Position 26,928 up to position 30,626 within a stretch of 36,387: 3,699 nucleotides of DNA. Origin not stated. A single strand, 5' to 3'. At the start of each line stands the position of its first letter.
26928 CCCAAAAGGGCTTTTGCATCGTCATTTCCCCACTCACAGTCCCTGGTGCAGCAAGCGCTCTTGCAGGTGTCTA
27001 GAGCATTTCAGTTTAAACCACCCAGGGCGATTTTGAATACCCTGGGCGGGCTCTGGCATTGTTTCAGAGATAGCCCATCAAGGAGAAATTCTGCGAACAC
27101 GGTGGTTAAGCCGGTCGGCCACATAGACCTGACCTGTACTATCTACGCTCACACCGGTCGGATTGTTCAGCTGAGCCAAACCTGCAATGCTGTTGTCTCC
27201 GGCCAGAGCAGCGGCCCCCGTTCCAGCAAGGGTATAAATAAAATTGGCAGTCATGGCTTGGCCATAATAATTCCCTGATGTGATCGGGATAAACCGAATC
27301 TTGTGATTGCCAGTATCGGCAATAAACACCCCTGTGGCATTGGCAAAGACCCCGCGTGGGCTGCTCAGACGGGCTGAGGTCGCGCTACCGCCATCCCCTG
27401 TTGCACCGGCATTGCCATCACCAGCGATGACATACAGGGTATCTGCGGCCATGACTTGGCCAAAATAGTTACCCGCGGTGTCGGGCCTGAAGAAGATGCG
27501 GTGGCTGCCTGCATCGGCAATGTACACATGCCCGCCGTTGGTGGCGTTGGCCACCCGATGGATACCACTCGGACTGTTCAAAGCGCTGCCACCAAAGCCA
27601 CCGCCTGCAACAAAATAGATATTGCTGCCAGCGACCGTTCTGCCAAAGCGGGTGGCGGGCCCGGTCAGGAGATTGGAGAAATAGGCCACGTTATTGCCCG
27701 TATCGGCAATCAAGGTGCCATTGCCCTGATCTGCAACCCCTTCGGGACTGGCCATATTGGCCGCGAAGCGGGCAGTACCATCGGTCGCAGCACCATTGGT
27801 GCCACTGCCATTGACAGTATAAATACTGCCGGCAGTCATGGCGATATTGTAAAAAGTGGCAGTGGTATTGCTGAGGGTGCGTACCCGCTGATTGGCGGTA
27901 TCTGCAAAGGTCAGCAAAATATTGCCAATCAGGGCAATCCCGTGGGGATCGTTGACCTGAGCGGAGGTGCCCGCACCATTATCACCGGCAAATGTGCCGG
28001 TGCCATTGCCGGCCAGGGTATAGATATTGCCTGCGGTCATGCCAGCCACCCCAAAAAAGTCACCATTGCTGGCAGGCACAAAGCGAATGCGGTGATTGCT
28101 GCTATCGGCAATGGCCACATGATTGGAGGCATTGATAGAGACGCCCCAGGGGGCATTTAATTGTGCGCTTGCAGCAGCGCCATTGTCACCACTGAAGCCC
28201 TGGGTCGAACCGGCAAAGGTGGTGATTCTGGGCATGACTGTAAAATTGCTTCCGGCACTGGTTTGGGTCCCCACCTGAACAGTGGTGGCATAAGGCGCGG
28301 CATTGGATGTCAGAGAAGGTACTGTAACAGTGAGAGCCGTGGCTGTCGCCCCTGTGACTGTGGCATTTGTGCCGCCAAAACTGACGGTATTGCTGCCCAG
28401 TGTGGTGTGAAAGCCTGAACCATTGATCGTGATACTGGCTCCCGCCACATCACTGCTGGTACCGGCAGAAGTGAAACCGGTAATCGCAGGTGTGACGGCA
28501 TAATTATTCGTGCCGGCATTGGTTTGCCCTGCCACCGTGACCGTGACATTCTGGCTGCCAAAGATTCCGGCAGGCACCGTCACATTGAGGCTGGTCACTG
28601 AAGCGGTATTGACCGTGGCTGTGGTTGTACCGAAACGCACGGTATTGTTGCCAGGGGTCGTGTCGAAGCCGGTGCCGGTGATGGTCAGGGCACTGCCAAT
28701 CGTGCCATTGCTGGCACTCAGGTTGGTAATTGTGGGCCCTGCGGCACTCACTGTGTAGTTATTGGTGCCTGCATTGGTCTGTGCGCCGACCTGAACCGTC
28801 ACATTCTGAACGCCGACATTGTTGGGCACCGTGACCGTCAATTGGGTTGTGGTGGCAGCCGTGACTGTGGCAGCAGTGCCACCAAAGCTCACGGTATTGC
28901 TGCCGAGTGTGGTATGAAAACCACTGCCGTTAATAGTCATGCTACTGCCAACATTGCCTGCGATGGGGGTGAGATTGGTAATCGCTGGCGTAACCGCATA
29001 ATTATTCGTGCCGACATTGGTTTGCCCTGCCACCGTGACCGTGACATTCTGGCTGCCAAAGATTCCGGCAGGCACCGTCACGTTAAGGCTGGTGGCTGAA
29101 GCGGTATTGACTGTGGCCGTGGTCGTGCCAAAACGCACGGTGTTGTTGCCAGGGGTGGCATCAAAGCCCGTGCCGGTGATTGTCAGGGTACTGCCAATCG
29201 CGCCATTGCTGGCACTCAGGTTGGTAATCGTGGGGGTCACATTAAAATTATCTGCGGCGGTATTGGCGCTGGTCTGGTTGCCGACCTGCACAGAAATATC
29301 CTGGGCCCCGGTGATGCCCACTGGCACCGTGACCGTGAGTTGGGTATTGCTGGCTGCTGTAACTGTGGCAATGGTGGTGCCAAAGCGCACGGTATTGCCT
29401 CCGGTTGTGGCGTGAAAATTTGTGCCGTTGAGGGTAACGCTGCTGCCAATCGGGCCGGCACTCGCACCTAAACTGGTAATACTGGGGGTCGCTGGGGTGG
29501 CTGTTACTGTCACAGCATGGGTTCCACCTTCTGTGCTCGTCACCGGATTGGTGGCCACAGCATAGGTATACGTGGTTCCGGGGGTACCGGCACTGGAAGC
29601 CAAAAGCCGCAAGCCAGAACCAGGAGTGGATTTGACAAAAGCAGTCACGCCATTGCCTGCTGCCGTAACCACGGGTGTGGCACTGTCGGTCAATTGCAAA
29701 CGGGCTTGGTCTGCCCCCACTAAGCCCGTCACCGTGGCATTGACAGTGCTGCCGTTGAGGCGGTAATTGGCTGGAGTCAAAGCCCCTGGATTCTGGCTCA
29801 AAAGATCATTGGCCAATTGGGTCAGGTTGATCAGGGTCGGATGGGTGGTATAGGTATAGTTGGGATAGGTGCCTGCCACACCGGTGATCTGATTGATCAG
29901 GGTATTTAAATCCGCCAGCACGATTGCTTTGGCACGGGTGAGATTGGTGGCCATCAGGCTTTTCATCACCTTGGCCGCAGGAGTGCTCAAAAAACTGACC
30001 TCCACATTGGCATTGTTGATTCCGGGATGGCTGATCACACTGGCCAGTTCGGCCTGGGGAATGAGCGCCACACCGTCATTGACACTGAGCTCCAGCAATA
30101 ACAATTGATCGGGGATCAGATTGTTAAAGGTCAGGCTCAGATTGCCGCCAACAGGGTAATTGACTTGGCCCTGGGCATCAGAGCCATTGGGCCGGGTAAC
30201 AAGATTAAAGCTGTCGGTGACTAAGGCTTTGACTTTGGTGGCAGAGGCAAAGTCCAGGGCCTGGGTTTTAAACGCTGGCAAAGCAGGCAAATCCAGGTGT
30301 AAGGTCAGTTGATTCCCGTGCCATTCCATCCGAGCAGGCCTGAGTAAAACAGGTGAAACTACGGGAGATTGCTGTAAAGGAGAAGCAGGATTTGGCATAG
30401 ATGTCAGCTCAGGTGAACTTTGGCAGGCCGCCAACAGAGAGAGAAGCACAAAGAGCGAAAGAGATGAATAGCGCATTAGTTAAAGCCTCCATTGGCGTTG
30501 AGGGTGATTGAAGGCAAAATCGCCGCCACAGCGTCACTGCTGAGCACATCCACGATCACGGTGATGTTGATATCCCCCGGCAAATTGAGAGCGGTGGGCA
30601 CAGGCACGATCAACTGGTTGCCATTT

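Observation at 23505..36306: Three translationally coupled giant TIG/NHL/Fn3 surface lipoproteins followed by a 7TMR-DISM sensor kinase and a degenerate receiver-kinase protein: candidate regulated adhesin / glycan-sensing envelope system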

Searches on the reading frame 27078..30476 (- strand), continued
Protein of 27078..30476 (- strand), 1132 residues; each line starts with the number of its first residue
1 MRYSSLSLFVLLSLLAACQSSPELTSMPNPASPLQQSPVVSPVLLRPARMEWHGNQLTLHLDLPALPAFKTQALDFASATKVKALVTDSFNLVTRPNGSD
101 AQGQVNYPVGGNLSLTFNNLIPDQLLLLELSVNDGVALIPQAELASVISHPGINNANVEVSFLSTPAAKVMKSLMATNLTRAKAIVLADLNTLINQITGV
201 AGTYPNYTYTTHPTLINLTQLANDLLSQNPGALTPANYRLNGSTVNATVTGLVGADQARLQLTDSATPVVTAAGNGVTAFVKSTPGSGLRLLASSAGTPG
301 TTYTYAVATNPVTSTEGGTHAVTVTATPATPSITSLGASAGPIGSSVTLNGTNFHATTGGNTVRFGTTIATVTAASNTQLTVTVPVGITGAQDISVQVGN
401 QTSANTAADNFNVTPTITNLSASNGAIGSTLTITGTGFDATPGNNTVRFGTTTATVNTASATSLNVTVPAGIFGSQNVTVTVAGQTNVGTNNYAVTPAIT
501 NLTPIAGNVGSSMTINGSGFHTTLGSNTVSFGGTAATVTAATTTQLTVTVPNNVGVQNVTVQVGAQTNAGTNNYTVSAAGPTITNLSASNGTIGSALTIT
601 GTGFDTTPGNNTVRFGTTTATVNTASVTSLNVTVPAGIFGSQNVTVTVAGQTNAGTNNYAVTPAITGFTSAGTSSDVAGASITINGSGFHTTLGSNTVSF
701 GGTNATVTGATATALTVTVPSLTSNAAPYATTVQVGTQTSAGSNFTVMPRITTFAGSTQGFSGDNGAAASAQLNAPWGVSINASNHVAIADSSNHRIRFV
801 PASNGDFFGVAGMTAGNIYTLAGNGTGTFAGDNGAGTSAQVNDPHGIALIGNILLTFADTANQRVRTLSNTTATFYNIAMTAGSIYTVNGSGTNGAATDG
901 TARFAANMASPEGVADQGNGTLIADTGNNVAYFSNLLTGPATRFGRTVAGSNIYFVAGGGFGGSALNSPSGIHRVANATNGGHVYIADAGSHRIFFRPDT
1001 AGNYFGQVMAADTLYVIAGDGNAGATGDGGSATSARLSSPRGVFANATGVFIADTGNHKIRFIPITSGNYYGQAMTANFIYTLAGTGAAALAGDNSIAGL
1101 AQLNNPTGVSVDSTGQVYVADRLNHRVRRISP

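Call 68: find_encoding_contigs(protein=P0063, flank=10000, max_places=2)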
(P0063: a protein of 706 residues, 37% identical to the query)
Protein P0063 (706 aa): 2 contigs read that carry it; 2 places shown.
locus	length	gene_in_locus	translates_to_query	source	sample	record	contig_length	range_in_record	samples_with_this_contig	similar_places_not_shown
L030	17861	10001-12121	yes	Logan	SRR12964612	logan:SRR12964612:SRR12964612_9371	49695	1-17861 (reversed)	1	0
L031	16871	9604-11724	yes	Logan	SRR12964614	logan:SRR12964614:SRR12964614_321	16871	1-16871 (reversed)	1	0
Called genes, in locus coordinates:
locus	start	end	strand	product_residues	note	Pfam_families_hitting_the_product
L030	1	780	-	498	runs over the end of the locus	PF18073:Zn_ribbon_LapB, PF13481:AAA_25, PF23442:DUF7125 (faint), PF03796:DnaB_C, PF06745:ATPase, PF13541:ChlI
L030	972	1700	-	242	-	PF00486:Trans_reg_C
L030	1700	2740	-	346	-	PF00072:Response_reg, PF02518:HATPase_c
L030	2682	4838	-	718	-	PF07695:7TMR-DISM_7TM, PF02518:HATPase_c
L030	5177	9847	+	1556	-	PF01833:TIG (weak), PF20144:TIG_SUH (faint), PF01833:TIG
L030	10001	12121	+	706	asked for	PF13620:CarboxypepD_reg (weak), PF01833:TIG, PF20144:TIG_SUH (faint), PF24328:DUF7498 (faint), PF01833:TIG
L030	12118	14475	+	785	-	PF24328:DUF7498 (faint), PF01833:TIG, PF27624:Porph_assoc (faint), PF01833:TIG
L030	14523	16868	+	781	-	PF01833:TIG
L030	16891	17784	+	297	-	-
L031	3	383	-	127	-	?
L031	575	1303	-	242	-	PF00486:Trans_reg_C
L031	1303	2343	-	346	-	PF00072:Response_reg, PF02518:HATPase_c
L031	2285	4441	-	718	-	PF07695:7TMR-DISM_7TM, PF02518:HATPase_c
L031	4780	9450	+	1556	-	PF01833:TIG (weak), PF20144:TIG_SUH (faint), PF01833:TIG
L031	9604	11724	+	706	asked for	PF13620:CarboxypepD_reg (weak), PF01833:TIG, PF20144:TIG_SUH (faint), PF24328:DUF7498 (faint), PF01833:TIG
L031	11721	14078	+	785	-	PF24328:DUF7498 (faint), PF01833:TIG, PF27624:Porph_assoc (faint), PF01833:TIG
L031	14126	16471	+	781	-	PF01833:TIG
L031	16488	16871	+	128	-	?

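Call 78: find_encoding_contigs(protein=P0005, flank=10000, max_places=1)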
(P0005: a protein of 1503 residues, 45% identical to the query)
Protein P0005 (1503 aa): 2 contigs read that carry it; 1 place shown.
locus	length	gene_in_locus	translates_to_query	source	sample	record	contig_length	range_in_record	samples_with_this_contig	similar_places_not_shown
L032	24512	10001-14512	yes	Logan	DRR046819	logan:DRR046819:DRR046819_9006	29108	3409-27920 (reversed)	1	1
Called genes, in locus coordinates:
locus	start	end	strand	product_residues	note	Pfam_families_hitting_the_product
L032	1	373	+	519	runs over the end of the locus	?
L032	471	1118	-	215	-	-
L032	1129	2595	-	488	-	-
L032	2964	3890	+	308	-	PF03575:Peptidase_S51 (weak)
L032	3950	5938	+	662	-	PF00144:Beta-lactamase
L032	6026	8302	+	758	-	PF07244:POTRA (faint), PF08479:POTRA_2 (faint), PF01103:Omp85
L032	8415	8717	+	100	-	-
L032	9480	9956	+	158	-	-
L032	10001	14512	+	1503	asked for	PF01833:TIG, PF20144:TIG_SUH (faint), PF24328:DUF7498 (faint), PF01833:TIG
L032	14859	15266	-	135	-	-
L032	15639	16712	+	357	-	PF00648:Peptidase_C2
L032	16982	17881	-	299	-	PF00487:FA_desaturase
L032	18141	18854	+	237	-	PF00440:TetR_N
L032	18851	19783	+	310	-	PF00005:ABC_tran, PF13304:AAA_21, PF13732:DrrA1-3_C (faint)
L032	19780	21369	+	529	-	-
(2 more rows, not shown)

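Call 79: find_encoding_contigs(protein=P0029, flank=10000, max_places=1)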
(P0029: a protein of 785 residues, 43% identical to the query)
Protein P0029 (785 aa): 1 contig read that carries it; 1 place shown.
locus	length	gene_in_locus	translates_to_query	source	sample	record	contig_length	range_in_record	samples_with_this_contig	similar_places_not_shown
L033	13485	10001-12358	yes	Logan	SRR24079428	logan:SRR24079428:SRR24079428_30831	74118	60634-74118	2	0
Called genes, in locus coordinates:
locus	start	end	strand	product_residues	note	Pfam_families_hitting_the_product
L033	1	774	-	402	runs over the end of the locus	PF03702:AnmK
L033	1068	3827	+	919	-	-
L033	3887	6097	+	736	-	PF07695:7TMR-DISM_7TM, PF02518:HATPase_c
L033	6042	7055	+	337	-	PF00072:Response_reg, PF02518:HATPase_c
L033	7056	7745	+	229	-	PF00072:Response_reg (weak), PF00486:Trans_reg_C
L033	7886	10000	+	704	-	PF13620:CarboxypepD_reg, PF01833:TIG, PF20144:TIG_SUH (faint), PF24328:DUF7498 (faint), PF01833:TIG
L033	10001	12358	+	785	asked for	PF01833:TIG, PF20144:TIG_SUH (faint), PF01833:TIG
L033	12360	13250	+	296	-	-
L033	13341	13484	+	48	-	?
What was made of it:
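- Conserved neighbourhood, same strand: in L033 the order is HK 736 aa, REC-HATPase 337, weak-REC/Trans_reg_C 229, lipoproteins of 704 and 785 aa, then a 296-aa PKD lipoprotein (call 79).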

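Call 80: find_encoding_contigs(protein=P0010, flank=10000, max_places=1)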
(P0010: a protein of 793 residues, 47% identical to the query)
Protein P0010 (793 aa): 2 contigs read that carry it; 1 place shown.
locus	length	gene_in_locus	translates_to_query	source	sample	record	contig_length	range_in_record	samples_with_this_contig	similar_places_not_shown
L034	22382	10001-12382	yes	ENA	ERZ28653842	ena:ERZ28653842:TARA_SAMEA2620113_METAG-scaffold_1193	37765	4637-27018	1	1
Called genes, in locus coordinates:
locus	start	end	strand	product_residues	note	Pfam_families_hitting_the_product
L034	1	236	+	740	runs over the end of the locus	PF03971:IDH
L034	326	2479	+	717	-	PF07695:7TMR-DISM_7TM, PF02518:HATPase_c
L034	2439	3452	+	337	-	PF00072:Response_reg, PF02518:HATPase_c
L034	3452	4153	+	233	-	PF00072:Response_reg (weak), PF00486:Trans_reg_C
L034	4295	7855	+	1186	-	PF01833:TIG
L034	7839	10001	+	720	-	PF13620:CarboxypepD_reg, PF01833:TIG, PF20144:TIG_SUH (faint), PF24328:DUF7498 (faint), PF01833:TIG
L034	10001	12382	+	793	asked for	PF24328:DUF7498 (faint), PF01833:TIG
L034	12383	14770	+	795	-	PF01833:TIG (weak), PF20144:TIG_SUH (faint), PF24328:DUF7498 (faint), PF01833:TIG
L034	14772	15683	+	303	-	PF00801:PKD (weak), PF22352:K319L-like_PKD (weak)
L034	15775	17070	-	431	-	PF09820:AAA-ATPase_like, PF08011:PDDEXK_9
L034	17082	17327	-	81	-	PF09820:AAA-ATPase_like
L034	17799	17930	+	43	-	PF28474:DUF8412 (weak)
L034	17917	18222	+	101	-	PF13376:OmdA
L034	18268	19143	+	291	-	PF03982:DAGAT, PF01553:Acyltransferase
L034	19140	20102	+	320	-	PF01073:3Beta_HSD, PF01370:Epimerase, PF16363:GDP_Man_Dehyd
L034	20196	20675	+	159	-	-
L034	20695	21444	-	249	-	PF04402:SIMPL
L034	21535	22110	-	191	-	-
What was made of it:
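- L034 has the same order with four lipoproteins plus a 303-aa one (call 80).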

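Call 86: search_protein_families(library=pfam, proteins=[L030:3600-4838:-, L033:3887-5100:+, L034:326-1540:+, L033:7056-7745:+, L034:14772-15683:+, L033:12360-13250:+], max_evalue=1)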
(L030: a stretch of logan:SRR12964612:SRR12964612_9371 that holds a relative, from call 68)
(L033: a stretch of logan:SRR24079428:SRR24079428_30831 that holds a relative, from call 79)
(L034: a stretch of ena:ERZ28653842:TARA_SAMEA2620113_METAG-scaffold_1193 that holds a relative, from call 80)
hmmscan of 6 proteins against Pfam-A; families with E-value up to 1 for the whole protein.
L030:3600-4838:- (413 aa): 1 family
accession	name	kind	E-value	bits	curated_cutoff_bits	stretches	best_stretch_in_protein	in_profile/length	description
PF07695.17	7TMR-DISM_7TM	-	2.5e-12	47.6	29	1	184-368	7-197/205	7TM diverse intracellular signalling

L033:3887-5100:+ (404 aa): 2 families
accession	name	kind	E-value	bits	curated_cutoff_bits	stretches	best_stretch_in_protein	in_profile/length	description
PF07695.17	7TMR-DISM_7TM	-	1.5e-12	48.3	29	1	195-391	8-205/205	7TM diverse intracellular signalling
PF02837.24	Glyco_hydro_2_N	-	0.037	14.4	28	1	86-167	64-137/169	Glycosyl hydrolases family 2, sugar binding domain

L034:326-1540:+ (405 aa): 2 families
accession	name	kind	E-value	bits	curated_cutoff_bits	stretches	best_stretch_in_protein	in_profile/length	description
PF07695.17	7TMR-DISM_7TM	-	2.4e-14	54.2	29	1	187-379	6-204/205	7TM diverse intracellular signalling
PF02837.24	Glyco_hydro_2_N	-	0.075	13.4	28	1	76-149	59-131/169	Glycosyl hydrolases family 2, sugar binding domain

L033:7056-7745:+ (229 aa): 6 families
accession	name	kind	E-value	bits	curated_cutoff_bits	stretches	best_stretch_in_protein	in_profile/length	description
PF00486.34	Trans_reg_C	-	4.4e-11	43.1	26.2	1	153-223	2-75/77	Transcriptional regulatory protein, C terminal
PF00072.30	Response_reg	-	1.5e-06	28.7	30.2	1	3-110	1-108/111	Response regulator receiver domain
PF21714.3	KaiA_N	-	0.0055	17.3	27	1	4-72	4-74/125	Circadian clock protein KaiA, N-terminal domain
PF13439.12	Glyco_transf_4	-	0.061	13.8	28.5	1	9-85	57-146/170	Glycosyltransferase Family 4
PF18128.7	HydF_dimer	-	0.1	13.1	23.4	1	12-59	31-76/99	Hydrogen maturase F dimerization domain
PF02090.21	SPAM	-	0.74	10.2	35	1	2-46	46-90/142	Salmonella surface presentation of antigen gene type M protein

L034:14772-15683:+ (303 aa): 7 families
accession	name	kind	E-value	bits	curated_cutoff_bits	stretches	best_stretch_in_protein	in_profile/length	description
PF22352.2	K319L-like_PKD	-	4.6e-07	30.2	27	1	213-292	5-84/84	K319L-like, PKD domain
PF00801.26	PKD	-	9.9e-06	25.9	23.5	1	210-292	6-80/80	PKD domain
PF17963.7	Big_9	-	0.00022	22.5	23.6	1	200-291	1-89/89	Bacterial Ig domain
PF24908.1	Ig_SIBA-E_2nd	-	0.01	16.4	27.8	1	227-282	23-77/117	Integrin beta-like protein A-E, second Ig-like domain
PF18911.6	PKD_4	-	0.021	15.3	27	1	200-292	1-83/85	PKD domain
PF16407.11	PKD_2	-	0.071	13.8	39.2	1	218-292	29-106/157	PKD-like family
PF18565.7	Glyco_hydro2_C5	-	0.12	12.7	32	0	110-133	20-43/103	Glycoside hydrolase family 2 C-terminal domain 5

L033:12360-13250:+ (296 aa): 6 families
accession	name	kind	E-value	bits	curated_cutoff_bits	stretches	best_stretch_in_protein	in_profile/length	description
PF22352.2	K319L-like_PKD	-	0.00018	21.9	27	1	208-280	11-83/84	K319L-like, PKD domain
PF17892.7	Cadherin_5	-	0.00019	21.6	26.5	1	188-281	1-97/98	Cadherin-like domain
PF17963.7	Big_9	-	0.00022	22.5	23.6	1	189-279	1-88/89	Bacterial Ig domain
PF18911.6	PKD_4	-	0.008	16.6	27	1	189-275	1-77/85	PKD domain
PF00801.26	PKD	-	0.015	15.8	23.5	1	206-281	12-80/80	PKD domain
PF24908.1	Ig_SIBA-E_2nd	-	0.12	12.9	27.8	0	214-271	21-77/117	Integrin beta-like protein A-E, second Ig-like domain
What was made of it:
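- On 7TMR-DISM receptors: Weak GH2 sugar-binding-domain hits appear in L033 and L034 (E 0.04-0.08, call 86).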

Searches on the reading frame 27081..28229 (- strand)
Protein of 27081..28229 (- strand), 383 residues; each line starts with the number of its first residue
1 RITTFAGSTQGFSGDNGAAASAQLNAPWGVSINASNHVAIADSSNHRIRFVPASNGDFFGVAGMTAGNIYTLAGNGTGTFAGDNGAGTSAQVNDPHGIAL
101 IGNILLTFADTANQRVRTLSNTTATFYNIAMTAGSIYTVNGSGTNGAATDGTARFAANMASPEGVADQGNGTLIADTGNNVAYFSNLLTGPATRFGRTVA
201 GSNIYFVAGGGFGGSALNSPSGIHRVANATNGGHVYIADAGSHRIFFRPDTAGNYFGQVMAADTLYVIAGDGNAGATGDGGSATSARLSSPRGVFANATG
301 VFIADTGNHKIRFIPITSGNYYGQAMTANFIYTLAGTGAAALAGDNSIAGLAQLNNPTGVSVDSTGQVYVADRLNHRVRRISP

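Call 88: search_solved_structures(query=window:27081-28229:-, max_evalue=0.001)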
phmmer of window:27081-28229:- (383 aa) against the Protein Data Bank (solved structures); distinct sequences matched with E-value up to 0.001: 63 (the best 60 are shown).
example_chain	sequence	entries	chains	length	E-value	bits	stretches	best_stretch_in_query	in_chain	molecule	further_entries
9pt5_A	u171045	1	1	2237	7.8e-32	114.3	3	266-383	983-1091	Teneurin-like protein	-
9ifo_A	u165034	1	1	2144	1.2e-31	113.7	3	266-383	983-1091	Teneurin-Like Protein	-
3wwa_A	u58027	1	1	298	1.3e-28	103.7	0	345-381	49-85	Pizza7H protein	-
7zpz_A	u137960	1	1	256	3.2e-27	99.1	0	345-381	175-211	Pizza6-TSR-TSH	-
6qsd_A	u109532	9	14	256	2.1e-26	96.4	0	345-381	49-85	Pizza6S | Pizza6-S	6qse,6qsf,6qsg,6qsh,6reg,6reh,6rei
7zpw_A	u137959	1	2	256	2.6e-26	96.1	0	345-381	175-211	Pizza6-TSK-TSH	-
6f0t_A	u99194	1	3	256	5.5e-26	95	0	345-381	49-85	Pizza6-SFW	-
7zph_A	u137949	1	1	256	1.4e-25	93.7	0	345-381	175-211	Pizza6-TNK-RSH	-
7zqg_A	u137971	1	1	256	1.8e-25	93.4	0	345-381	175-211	Pizza6-KSH-TSH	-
6rej_A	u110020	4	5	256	3.2e-25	92.5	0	345-381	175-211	Pizza6-SH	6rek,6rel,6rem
6f0s_A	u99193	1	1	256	3.6e-25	92.4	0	345-381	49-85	Pizza6-SYW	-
7zq2_A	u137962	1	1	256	3.8e-25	92.3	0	345-381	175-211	Pizza6-RSH-TSH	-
3ww9_A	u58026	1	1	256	5.8e-25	91.7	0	345-381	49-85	pizza6 protein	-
7zcj_A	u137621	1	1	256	2e-24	89.9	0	345-381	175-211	Pizza6-TNH-TSH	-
6ren_A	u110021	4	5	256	3.3e-24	89.2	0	345-381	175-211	3fPizza6-SH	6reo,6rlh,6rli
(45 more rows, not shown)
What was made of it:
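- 27078..30476 (-): P3: a 1132-aa lipoprotein (Cys18). Residues 48-330 form two Fn3/Ig-like sandwiches with a helical insert, residues 331-750 are five TIG repeats, and residues 750-1132 are an NHL beta-propeller. Its ATG overlaps the P2 stop (TAATG). NHL is closest to bacterial teneurin-like proteins and the PknD sensor domain (call 88).
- On NHL repeat beta-propeller (PF01436): PDB relatives of the P3 propeller are listed in call 88.
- NHL propeller heads resemble extracellular sensor or binding domains (call 88).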

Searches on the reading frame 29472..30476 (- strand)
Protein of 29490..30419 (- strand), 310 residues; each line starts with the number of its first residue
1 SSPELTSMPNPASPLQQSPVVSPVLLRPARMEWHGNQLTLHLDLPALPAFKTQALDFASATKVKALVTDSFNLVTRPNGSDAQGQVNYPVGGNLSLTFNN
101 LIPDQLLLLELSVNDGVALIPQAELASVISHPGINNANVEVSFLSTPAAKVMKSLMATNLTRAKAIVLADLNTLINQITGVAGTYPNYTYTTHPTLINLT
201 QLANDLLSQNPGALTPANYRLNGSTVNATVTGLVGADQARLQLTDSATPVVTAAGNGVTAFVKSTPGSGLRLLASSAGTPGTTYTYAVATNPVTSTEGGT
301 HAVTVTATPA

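Call 40: search_protein_families(library=pfam, proteins=[window:29490-30419:-], max_evalue=10)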
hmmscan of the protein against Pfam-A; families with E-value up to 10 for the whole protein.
seq(310 aa): 0 families

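Call 49: predict_structure(alignment_id=A2)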
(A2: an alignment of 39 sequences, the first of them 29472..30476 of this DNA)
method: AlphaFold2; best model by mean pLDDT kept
length: 335 residues; sequences in the alignment: 39
mean_pLDDT: 84.7   pTM: 0.79
mean pLDDT of the five models: 84.7, 84.6, 84.3, 83.3, 81.3
residues with pLDDT >= 90: 198; 70-90: 74; 50-70: 39; < 50: 24
segments of 3 or more residues with pLDDT < 50: 1-6, 13-15, 32-38, 40-42
pLDDT, mean of each block of 10 residues (from residue 1): 47 52 53 45 65 91 72 73 95 96 93 93 92 86 87 78 95 97 96 97 87 95 98 98 97 92 88 95 91 78 90 94 94 75
secondary structure, 60 per line:
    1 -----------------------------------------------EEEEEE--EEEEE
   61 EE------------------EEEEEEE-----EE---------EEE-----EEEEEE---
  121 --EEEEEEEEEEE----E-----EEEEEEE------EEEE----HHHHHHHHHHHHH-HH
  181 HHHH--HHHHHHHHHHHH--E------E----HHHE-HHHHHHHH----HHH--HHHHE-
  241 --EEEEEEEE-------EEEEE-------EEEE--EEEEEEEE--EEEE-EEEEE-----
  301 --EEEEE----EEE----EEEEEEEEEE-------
elements in order: E48-53 E56-62 E81-87 E104-106 E112-117 E123-133 E144-150 E157-160 H165-177 H179-184 H187-198 H218-225 H235-238 E243-250 E258-262 E270-273 E276-283 E286-289 E291-295 E303-307 E312-314 E319-328
